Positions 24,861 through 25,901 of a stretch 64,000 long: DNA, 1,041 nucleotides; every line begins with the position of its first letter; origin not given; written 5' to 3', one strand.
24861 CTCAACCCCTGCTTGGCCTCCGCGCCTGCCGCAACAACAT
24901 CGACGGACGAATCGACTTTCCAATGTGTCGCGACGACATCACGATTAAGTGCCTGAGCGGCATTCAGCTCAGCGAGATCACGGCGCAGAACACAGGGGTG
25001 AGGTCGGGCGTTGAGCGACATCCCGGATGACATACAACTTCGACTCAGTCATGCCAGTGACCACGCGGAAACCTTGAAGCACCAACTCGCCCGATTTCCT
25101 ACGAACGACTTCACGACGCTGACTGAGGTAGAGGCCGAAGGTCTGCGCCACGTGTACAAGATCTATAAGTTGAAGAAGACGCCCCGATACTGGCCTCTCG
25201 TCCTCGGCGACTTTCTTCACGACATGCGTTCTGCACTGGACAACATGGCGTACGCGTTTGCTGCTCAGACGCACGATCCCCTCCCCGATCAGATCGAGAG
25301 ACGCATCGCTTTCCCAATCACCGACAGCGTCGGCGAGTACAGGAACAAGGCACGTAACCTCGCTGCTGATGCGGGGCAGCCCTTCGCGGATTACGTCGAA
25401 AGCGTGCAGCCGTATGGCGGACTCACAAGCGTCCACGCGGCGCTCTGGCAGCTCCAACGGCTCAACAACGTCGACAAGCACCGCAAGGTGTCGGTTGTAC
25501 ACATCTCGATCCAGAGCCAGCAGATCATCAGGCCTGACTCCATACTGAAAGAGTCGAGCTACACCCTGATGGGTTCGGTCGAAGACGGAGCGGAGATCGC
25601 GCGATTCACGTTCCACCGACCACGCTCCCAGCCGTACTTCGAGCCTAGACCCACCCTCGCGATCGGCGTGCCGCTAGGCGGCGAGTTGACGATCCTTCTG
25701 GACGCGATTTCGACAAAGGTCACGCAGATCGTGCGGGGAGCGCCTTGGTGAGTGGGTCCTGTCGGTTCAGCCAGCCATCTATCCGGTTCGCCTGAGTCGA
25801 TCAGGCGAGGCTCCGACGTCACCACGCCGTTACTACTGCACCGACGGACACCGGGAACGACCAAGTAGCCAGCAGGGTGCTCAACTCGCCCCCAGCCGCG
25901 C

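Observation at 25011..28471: Candidate undescribed nuclease-centred (defence-like) gene cassette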

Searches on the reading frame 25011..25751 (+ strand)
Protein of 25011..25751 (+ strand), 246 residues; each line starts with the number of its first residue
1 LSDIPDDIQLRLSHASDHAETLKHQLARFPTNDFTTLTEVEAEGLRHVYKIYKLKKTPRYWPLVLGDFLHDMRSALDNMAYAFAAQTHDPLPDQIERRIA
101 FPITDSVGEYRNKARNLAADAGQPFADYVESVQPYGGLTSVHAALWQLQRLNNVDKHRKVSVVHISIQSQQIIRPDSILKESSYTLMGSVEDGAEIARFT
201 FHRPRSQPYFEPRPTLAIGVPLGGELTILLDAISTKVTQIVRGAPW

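Call 3: search_protein_families(library=pfam, proteins=[window:25011-25751:+], max_evalue=1)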
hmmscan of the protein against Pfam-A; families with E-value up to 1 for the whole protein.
window:25011-25751:+ (246 aa): 0 families

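Call 4: search_protein_families(library=padloc, proteins=[window:25011-25751:+], max_evalue=1)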
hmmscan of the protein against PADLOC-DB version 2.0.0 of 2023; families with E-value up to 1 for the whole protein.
window:25011-25751:+ (246 aa): 0 families

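Call 12: search_protein_families(library=ncbifam, proteins=[window:25011-25751:+], max_evalue=1)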
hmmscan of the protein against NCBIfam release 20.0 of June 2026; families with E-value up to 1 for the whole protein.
window:25011-25751:+ (246 aa): 0 families

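Call 13: search_protein_families(library=phrogs, proteins=[window:25011-25751:+], max_evalue=1)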
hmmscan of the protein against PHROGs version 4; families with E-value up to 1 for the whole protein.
window:25011-25751:+ (246 aa): 2 families
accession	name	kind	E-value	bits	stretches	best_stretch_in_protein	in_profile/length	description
phrog_33702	-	unknown function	0.26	12.5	1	154-198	36-76/133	-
phrog_256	-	DNA, RNA and nucleotide metabolism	0.55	9.7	1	67-181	94-193/798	DNA helicase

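Call 32: find_homologous_proteins(query=window:25011-25751:+)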
Query window:25011-25751:+ (246 aa): 2 proteins with E <= 0.001 among 395 candidates.
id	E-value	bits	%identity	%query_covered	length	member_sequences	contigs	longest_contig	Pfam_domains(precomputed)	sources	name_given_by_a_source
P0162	1.4e-161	554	100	100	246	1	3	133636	-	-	-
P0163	3.2e-100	353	61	100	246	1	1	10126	-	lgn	-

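Call 34: find_encoding_contigs(protein=P0163, flank=8000, max_places=2)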
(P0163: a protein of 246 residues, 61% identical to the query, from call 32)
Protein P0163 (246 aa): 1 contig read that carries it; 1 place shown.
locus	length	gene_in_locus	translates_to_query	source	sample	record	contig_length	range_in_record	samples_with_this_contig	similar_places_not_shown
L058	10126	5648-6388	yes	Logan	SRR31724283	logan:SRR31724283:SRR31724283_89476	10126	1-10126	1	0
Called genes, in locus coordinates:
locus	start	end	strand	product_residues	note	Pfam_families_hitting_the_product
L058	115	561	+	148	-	-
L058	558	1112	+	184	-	-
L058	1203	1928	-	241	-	PF24838:8xMP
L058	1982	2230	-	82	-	-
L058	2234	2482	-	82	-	PF02467:Whib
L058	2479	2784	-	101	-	-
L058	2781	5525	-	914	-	PF10145:PhageMin_Tail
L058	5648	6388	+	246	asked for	-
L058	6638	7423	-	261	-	-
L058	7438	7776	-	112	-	-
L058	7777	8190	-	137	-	PF12728:HTH_17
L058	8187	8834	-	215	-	-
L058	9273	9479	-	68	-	-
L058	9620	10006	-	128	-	-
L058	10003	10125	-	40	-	?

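Call 79: search_solved_structures(query=window:25011-25748:+, max_evalue=10)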
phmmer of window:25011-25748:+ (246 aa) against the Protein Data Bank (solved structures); distinct sequences matched with E-value up to 10: 0.
